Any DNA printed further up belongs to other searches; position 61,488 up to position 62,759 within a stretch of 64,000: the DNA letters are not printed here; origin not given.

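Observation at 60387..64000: Phage-borne nucleotide-sugar pathway cluster (nucleotidyltransferase, HAD phosphatase, GHMP kinase, MTAN-like, epimerase) plus distant gmd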

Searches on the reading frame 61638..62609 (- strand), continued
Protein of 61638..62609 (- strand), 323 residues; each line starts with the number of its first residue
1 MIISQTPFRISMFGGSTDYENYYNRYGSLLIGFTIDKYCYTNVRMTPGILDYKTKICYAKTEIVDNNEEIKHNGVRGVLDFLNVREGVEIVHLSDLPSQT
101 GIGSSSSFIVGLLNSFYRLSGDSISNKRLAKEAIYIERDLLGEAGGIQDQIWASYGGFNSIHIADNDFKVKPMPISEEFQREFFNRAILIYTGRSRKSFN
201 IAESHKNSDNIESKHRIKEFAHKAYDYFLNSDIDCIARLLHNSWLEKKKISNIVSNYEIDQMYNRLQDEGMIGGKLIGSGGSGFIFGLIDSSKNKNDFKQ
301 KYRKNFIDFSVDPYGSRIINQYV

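Call 46: search_protein_families(library=ncbifam, proteins=[L002:297-1238:+, L004:7366-8499:+, L004:3125-4600:+, L004:5713-6507:+, L004:6480-7388:+, L004:2616-3128:+, L059:8522-9052:+, L004:995-1915:+, L004:5120-5719:+], max_evalue=0.001)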
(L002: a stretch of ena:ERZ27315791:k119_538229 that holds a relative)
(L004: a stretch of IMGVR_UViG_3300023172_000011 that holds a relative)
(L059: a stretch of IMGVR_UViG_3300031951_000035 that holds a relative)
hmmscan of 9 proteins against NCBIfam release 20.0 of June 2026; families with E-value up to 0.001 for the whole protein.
L002:297-1238:+ (313 aa): 22 families
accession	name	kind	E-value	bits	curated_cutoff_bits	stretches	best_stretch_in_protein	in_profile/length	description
TIGR01181.1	dTDP_gluc_dehyt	equivalog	1.4e-21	76.9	365.1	1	2-299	1-311/321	dTDP-glucose 4,6-dehydratase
TIGR01179.1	galE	equivalog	2.3e-19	69.4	262.3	1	2-290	1-316/332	UDP-glucose 4-epimerase GalE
TIGR02197.1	heptose_epim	equivalog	2.3e-14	53.3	274.6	1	3-257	1-265/316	ADP-glyceromanno-heptose 6-epimerase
TIGR04180.1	EDH_00030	hypoth_equivalog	6.3e-13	48.4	475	1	3-263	1-267/297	NAD-dependent 4,6-dehydratase LegB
NF007490.0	PRK10084.1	subfamily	7.4e-11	41.6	649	1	128-299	153-334/361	dTDP-glucose 4,6-dehydratase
TIGR01214.1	rmlD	equivalog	2.8e-09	36.5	224.05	1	2-203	1-182/285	dTDP-4-dehydrorhamnose reductase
NF008872.0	PRK11908.1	equivalog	2.6e-08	33.3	294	1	1-283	2-300/349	bifunctional UDP-4-keto-pentose/UDP-xylose synthase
NF007956.0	PRK10675.1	subfamily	2.7e-08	33.3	394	1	1-80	1-83/338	UDP-glucose 4-epimerase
NF007582.0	PRK10217.1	equivalog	6.5e-08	32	698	0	124-253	142-271/355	dTDP-glucose 4,6-dehydratase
NF047922.1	GDPFucSynFcl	equivalog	1.1e-07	31.6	500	1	192-299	195-301/308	GDP-L-fucose synthase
TIGR02622.1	CDP_4_6_dhtase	equivalog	5.8e-07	29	278.45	0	2-50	6-54/352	CDP-glucose 4,6-dehydratase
NF011728.1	PRK15181.1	equivalog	1.2e-06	27.8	760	1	3-252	18-282/348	Vi polysaccharide biosynthesis UDP-N-acetylglucosaminuronic acid C-4 epimerase TviC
NF041015.1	UDPsulfquin_syn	equivalog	2.3e-06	26.9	575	0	1-34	1-34/384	UDP-sulfoquinovose synthase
NF042423.1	oxyalk_red_Shew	equivalog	3.6e-06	26.3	580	1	2-162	10-168/331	2-alkyl-3-oxoalkanoate reductase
TIGR03466.1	HpnA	hypoth_equivalog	1.9e-05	23.8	367.65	0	1-27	1-27/327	hopanoid-associated sugar epimerase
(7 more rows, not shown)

L004:7366-8499:+ (377 aa): 9 families
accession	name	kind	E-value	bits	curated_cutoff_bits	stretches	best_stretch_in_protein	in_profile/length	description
NF011936.0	PRK15407.1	equivalog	7.8e-47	160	423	2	15-219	49-253/440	lipopolysaccharide biosynthesis protein RfbH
TIGR03588.1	PseC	equivalog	4.6e-40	137.7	423.5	1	4-375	2-379/380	UDP-4-amino-4,6-dideoxy-N-acetyl-beta-L-altrosamine transaminase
TIGR04181.1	NHT_00031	hypoth_equivalog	5.9e-40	137.2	420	1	10-322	7-326/359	LegC family aminotransferase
NF008687.0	PRK11706.1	equivalog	3.8e-30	104.9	375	1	4-319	2-317/375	dTDP-4-amino-4,6-dideoxygalactose transaminase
TIGR04427.1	PLP_DesI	equivalog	4.1e-30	105.2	650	1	19-373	38-380/390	dTDP-4-dehydro-6-deoxyglucose aminotransferase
NF008658.2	PRK11658.1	equivalog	5.9e-30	104.2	631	1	11-311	12-310/379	UDP-4-amino-4-deoxy-L-arabinose aminotransferase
TIGR02379.1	ECA_wecE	subfamily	3.4e-21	75.4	434.85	1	26-297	25-298/376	dTDP-4-amino-4,6-dideoxy-D-glucose transaminase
TIGR01328.1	met_gam_lyase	equivalog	0.00039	19.4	549.7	1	32-70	59-97/391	methionine gamma-lyase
NF043007.1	CysBLyMetC_Staph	equivalog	0.00042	19.3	700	1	29-68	48-87/378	cystathionine beta-lyase MetC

L004:3125-4600:+ (491 aa): 25 families
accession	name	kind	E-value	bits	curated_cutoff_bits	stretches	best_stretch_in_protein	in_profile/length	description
TIGR03471.1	HpnJ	equivalog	1.3e-41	142.9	577.6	1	52-465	52-442/472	hopanoid biosynthesis associated radical SAM protein HpnJ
TIGR02026.1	BchE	equivalog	4.3e-24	85.2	481.35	1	21-412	16-389/497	magnesium-protoporphyrin IX monomethyl ester anaerobic oxidative cyclase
TIGR04479.1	bcpD_PhpK_rSAM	subfamily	1.1e-20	73.5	600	1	200-385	234-406/504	PhpK family radical SAM P-methyltransferase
NF038361.1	rSAM_Sden_1168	equivalog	7.6e-18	64.4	575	1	117-414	194-477/560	Sden_1168 family B12-binding radical SAM P-methyltransferase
NF050148.1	rSAM_ApyD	equivalog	1.1e-17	63.7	750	1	101-480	106-454/645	RiPP biosynthesis radical SAM protein ApyD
TIGR04014.1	B12_SAM_MJ_0865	equivalog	2.9e-16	59.3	360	1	100-406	69-354/434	methyl-coenzyme M reductase glutamine C-methyltransferase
TIGR04072.2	rSAM_ladder_B12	equivalog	8e-16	57.7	360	1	199-415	172-377/443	lipid biosynthesis B12-binding/radical SAM protein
TIGR04295.1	B12_rSAM_oligo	hypoth_equivalog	7.4e-14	51.3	400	1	40-341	39-315/422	TIGR04295 family B12-binding domain-containing radical SAM protein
TIGR03975.1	rSAM_ocin_1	subfamily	2.4e-11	42.8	281.85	1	97-384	156-426/606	RiPP maturation radical SAM C-methyltransferase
NF033070.1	rSAM_AprD4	equivalog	3e-10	39.6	500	1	246-416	224-396/456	AprD4 family radical SAM diol-dehydratase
TIGR04013.1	B12_SAM_MJ_1487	hypoth_equivalog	4.4e-10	39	251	1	320-408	266-355/382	TIGR04013 family B12-binding domain/radical SAM domain-containing protein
TIGR04367.1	HpnR_B12_rSAM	equivalog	1.5e-09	36.9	650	1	1-406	1-369/490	hopanoid C-3 methylase HpnR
TIGR04385.1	B12_rSAM_cofa1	equivalog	2e-09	37.2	450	1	35-384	28-360/438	B12 lower ligand biosynthesis radical SAM protein BzaD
NF033712.0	B12_rSAM_KedN5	subfamily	3.8e-07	28.7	700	1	60-224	56-212/624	KedN5 family methylcobalamin-dependent radical SAM C-methyltransferase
TIGR04107.1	rSAM_HutW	equivalog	4.9e-07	28.9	400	1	311-412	143-244/419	heme anaerobic degradation radical SAM methyltransferase ChuW/HutW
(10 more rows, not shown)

L004:5713-6507:+ (264 aa): 2 families
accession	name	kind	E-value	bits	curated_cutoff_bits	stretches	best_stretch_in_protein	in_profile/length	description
TIGR03182.1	PDH_E1_alph_y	equivalog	1.7e-25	89.6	393.85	1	4-206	6-209/315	pyruvate dehydrogenase (acetyl-transferring) E1 component subunit alpha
TIGR03181.1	PDH_E1_alph_x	equivalog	2.2e-05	23.5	411.35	1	3-195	27-212/341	pyruvate dehydrogenase (acetyl-transferring) E1 component subunit alpha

L004:6480-7388:+ (302 aa): 3 families
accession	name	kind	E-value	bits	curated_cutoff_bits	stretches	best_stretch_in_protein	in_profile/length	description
NF006667.0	PRK09212.1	subfamily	2.3e-11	43.2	321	1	38-280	44-304/327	pyruvate dehydrogenase complex E1 component subunit beta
NF008854.0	PRK11892.1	equivalog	5e-07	28.8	454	1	51-259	195-418/464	pyruvate dehydrogenase complex E1 component subunit beta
NF004559.0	PRK05899.2-5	equivalog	7.7e-05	21.1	488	1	186-290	507-616/627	transketolase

L004:2616-3128:+ (170 aa): 1 family
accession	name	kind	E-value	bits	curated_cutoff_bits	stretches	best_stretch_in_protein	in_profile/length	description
TIGR01221.1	rmlC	equivalog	4.5e-17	62.4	155.75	1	9-158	12-170/176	dTDP-4-dehydrorhamnose 3,5-epimerase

L059:8522-9052:+ (176 aa): 12 families
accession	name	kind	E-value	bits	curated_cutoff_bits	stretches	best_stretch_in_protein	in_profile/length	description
NF010546.0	PRK13936.1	equivalog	3e-17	63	276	1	24-175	31-186/197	phosphoheptose isomerase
TIGR00441.1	gmhA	equivalog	1.9e-15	57.3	209.45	1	30-175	5-151/154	D-sedoheptulose 7-phosphate isomerase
NF001628.0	PRK00414.1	equivalog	2.2e-13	50.3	265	1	29-159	37-167/192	D-sedoheptulose 7-phosphate isomerase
NF010547.0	PRK13938.1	equivalog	1.7e-11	44.2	320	1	36-174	45-184/196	D-sedoheptulose 7-phosphate isomerase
NF008138.0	PRK10886.1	equivalog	3.8e-10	39.8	352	1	31-140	36-151/196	DnaA initiator-associating protein DiaA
NF008458.0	PRK11337.1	equivalog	9e-07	28.1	378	1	8-141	113-231/293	MurR/RpiR family transcriptional regulator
NF040776.2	AlsR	equivalog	1.2e-06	27.7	400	1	8-140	101-218/279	transcriptional repressor AlsR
NF041755.1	RuMP_HxlAB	equivalog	3.6e-06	26.2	500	0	97-139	287-329/391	bifunctional 3-hexulose-6-phosphate synthase/6-phospho-3-hexuloisomerase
TIGR03127.2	RuMP_HxlB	equivalog_domain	4.9e-06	26.5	160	0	97-139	71-113/178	6-phospho-3-hexuloisomerase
NF008451.0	PRK11302.1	subfamily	9.3e-05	22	296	1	3-135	95-212/286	transcriptional regulator HexR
NF008590.0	PRK11557.1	equivalog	0.0003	20.3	355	0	25-145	121-226/282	MurR/RpiR family transcriptional regulator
NF046059.1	NagB_SO3506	equivalog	0.0008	18.8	430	0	94-131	82-119/330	glucosamine-6-phosphate deaminase NagB-II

L004:995-1915:+ (306 aa): 0 families

L004:5120-5719:+ (199 aa): 2 families
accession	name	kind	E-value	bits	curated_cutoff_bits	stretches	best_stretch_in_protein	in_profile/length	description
TIGR01479.1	GMP_PMI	equivalog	2.6e-09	36.4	372.95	1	4-111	358-467/467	mannose-1-phosphate guanylyltransferase/mannose-6-phosphate isomerase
NF012004.0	PRK15460.1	equivalog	1.5e-05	23.8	859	1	4-111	368-477/478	mannose-1-phosphate guanyltransferase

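Call 47: find_related_loci(query=L002:297-1238:+, collection=metagenome_contigs, flank=10000)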
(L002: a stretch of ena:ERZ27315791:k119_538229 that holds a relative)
Query L002:297-1238:+ (313 aa) in metagenome_contigs; peptide patterns used: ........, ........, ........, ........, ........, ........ (x = any residue, [..] = any of these).
180 stretches matched a pattern; 52 encode a relative of the query (tblastn E <= 1e-3); 52 distinct loci.
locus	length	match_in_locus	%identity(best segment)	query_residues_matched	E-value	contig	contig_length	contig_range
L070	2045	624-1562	79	1-313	0e+0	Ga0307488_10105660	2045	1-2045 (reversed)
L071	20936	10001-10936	67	1-313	2e-140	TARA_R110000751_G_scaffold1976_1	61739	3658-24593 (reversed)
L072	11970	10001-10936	67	1-313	1e-140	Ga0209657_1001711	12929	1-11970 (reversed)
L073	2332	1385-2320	67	1-313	2e-149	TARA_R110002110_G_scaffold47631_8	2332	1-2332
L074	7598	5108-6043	67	1-313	1e-140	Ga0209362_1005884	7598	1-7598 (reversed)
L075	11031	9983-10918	66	1-313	9e-139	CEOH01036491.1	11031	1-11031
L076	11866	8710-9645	66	1-313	3e-138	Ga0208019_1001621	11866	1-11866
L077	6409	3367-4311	66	1-313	3e-137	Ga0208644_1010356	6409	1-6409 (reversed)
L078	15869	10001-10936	65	1-313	3e-137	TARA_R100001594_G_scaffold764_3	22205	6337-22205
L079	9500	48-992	66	1-313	4e-137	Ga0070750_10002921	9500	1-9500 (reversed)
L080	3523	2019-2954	64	1-313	9e-139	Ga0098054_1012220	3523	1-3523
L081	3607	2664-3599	64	1-313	7e-138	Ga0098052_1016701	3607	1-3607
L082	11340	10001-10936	66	1-313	4e-138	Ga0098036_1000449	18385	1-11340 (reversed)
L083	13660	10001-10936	62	1-313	3e-132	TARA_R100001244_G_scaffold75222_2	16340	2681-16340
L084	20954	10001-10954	62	1-313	1e-131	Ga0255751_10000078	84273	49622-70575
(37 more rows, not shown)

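Call 52: find_related_loci(query=A1, collection=genome_contigs, flank=10000)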
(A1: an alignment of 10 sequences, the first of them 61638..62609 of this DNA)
Query A1 (323 aa) in genome_contigs; peptide patterns used: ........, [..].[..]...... (x = any residue, [..] = any of these).
41 stretches matched a pattern; 22 encode a relative of the query (tblastn E <= 1e-3); 22 distinct loci.
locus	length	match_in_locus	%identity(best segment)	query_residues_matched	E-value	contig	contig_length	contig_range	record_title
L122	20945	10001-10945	44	1-319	3e-86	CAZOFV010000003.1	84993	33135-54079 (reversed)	MAG TPA_asm: uncultured Candidatus Saccharibacteria bacterium isolate SRP302447_co4_93 genome assembly, contig: NODE_919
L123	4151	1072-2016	43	1-319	7e-85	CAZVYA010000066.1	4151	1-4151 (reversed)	MAG TPA_asm: uncultured Candidatus Saccharibacteria bacterium isolate SRP178908_co2_100 genome assembly, contig: NODE_18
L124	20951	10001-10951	42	1-319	2e-80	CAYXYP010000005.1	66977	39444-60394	MAG TPA_asm: uncultured Candidatus Saccharibacteria bacterium isolate binchicken_co248_28 genome assembly, contig: NODE_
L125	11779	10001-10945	41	1-319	5e-78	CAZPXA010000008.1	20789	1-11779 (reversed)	MAG TPA_asm: uncultured Candidatus Saccharibacteria bacterium isolate binchicken_co134_412 genome assembly, contig: NODE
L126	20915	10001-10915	41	7-315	3e-75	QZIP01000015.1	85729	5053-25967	MAG: Candidatus Parcubacteria bacterium isolate SURF_62 Ga0104751_1000242, whole genome shotgun sequence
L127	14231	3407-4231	37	1-269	7e-57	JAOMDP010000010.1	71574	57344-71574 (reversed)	Nitrospinota bacterium isolate AH-558-C10 AH-558-C10_NODE_10, whole genome shotgun sequence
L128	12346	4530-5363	36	1-272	7e-56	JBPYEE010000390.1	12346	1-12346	MAG: Vicinamibacterales bacterium isolate Bin.016.fastaField_forest_FP4 k127_4967348, whole genome shotgun sequence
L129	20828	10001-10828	38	3-270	2e-55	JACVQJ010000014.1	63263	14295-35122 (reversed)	MAG: Parachlamydiales bacterium isolate B4_bin.14 scaffold_138, whole genome shotgun sequence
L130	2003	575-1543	34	1-319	3e-56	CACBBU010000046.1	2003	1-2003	uncultured Alphaproteobacteria bacterium isolate AG-899-D02 genome assembly, contig: AG-899-D02_NODE_46, whole genome sh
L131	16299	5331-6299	35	1-319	3e-54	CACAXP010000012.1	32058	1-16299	uncultured Alphaproteobacteria bacterium isolate AG-349-G10 genome assembly, contig: AG-349-G10_NODE_12, whole genome sh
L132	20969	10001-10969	35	1-319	2e-54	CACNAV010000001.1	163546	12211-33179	MAG: uncultured Alphaproteobacteria bacterium isolate AG-892-K07 genome assembly, contig: AG-892-K07_NODE_1, whole genom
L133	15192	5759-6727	34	1-319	7e-53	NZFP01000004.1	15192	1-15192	MAG: Rickettsiales bacterium isolate MED715 MHASMcontig_898259, whole genome shotgun sequence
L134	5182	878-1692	45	1-268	1e-33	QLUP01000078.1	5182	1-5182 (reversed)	MAG: Candidatus Lithacetigena glycinireducens isolate HKB111 DDT23_78, whole genome shotgun sequence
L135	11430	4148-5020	29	1-291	2e-21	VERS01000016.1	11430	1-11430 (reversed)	MAG: Mycobacterium sp. isolate ZLKRG49 NODE_6008_length_11430_cov_3.132000, whole genome shotgun sequence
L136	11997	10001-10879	29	1-295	2e-21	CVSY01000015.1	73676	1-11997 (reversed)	Prochlorococcus marinus genome assembly CLC assembled cntgs, contig contig128, whole genome shotgun sequence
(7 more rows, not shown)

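Call 54: search_solved_structures(query=window:61638-62609:-, max_evalue=0.001)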
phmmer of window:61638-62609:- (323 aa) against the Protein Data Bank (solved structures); distinct sequences matched with E-value up to 0.001: 14.
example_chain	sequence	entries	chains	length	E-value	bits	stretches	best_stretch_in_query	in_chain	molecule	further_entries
4n3o_A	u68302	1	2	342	1.7e-39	139.6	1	3-303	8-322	Putative D-glycero-D-manno-heptose 7-phosphate kinase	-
3k85_A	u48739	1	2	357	1.7e-35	126.5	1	2-295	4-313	D-glycero-D-manno-heptose 1-phosphate kinase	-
4usm_A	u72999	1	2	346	4.4e-30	108.7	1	3-294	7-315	PUTATIVE SUGAR KINASE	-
4usk_A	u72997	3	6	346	2.2e-29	106.4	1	3-294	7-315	PUTATIVE SUGAR KINASE | SUGAR KINASE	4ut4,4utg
1vis_A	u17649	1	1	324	6.1e-11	45.8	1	74-304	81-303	Mevalonate kinase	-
1kkh_A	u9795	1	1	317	6.5e-11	45.7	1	74-304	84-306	Mevalonate Kinase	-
1s4e_A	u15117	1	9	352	3.7e-09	39.9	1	4-176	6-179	Galactokinase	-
9iip_A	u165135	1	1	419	1.2e-06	31.7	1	86-288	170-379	L-fucokinase/L-fucose-1-P guanylyltransferase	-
2x7i_A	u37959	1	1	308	6.3e-06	29.3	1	77-288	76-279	MEVALONATE KINASE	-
5yys_A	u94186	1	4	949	1.1e-05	28.5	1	86-288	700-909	L-fucokinase, L-fucose-1-P guanylyltransferase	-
9iit_A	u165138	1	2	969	1.2e-05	28.4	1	86-288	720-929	L-fucokinase/L-fucose-1-P guanylyltransferase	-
2cz9_A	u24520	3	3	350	3.3e-05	27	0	88-166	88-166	Probable galactokinase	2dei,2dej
1pie_A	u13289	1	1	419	0.00017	24.6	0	6-176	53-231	Galactokinase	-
2oi2_A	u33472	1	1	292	0.00025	24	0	193-299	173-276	Mevalonate kinase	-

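Call 56: search_solved_structures(query=L002:297-1238:+, max_evalue=1e-10, show_alignments=1)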
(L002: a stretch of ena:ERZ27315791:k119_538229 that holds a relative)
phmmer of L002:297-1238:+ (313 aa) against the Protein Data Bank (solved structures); distinct sequences matched with E-value up to 1e-10: 8.
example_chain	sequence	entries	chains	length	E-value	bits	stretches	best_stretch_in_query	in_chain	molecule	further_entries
6vo6_A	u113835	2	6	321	1.5e-66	228.2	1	2-305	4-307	Putative sugar-nucleotide epimerase/dehydratease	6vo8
6bi4_A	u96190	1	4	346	3.6e-19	72.5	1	1-300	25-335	dTDP-glucose 4,6-dehydratase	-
6zl6_A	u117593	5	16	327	2.6e-16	63.1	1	1-292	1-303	Epimerase domain-containing protein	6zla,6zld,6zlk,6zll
6zlj_A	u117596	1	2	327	9.4e-16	61.3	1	1-292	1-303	Epimerase domain-containing protein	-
3ehe_A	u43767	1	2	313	1.2e-13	54.4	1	3-294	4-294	UDP-glucose 4-epimerase (GalE-1)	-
1r6d_A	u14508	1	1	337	2.1e-13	53.6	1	1-299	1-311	TDP-glucose-4,6-dehydratase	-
1r66_A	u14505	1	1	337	1.1e-12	51.3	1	1-299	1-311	TDP-glucose-4,6-dehydratase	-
2c20_A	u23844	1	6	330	1.5e-11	47.5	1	3-305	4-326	UDP-GLUCOSE 4-EPIMERASE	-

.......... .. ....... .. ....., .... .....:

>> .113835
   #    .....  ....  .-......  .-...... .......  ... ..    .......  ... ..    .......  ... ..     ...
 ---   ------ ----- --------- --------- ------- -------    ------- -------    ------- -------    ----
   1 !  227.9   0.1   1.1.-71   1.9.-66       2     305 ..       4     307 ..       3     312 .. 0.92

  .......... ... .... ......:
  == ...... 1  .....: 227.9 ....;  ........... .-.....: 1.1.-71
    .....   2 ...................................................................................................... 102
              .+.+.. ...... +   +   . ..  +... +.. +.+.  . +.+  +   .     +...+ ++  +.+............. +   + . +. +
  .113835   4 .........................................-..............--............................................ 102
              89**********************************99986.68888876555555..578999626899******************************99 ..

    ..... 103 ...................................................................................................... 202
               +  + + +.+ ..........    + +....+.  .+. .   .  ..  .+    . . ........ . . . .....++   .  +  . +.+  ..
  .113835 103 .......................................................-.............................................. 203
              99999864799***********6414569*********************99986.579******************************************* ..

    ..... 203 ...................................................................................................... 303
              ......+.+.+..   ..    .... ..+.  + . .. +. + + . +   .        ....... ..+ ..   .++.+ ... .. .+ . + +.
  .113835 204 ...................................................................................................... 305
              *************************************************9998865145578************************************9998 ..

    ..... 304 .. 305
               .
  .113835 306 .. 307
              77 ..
